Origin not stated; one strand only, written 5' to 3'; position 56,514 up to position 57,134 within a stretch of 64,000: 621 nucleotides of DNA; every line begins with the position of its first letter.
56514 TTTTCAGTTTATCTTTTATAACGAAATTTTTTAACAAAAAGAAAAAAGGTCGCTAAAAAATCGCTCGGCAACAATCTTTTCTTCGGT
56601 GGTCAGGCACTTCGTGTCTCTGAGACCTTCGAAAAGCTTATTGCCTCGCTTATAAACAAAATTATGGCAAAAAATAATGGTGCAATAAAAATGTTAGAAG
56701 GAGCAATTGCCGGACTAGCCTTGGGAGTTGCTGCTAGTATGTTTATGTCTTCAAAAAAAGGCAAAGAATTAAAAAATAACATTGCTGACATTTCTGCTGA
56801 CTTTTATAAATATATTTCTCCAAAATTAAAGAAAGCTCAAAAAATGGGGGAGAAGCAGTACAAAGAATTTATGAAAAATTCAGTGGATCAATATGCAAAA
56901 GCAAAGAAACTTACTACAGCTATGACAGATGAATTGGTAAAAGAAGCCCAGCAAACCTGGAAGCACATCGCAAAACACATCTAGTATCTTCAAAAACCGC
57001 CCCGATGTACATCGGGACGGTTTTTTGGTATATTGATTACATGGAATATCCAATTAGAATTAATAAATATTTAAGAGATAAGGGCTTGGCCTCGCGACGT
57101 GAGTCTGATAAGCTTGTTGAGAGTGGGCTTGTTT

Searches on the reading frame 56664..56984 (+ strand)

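Call 41: search_protein_families(library=pfam, proteins=[window:56664-56984:+], max_evalue=0.001)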
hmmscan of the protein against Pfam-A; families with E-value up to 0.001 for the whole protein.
window:56664-56984:+ (106 aa): 1 family
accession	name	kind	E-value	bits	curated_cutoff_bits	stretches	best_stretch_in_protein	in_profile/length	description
PF12732.12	YtxH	-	4.7e-07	30.6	37.5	1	13-79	3-54/71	YtxH-like protein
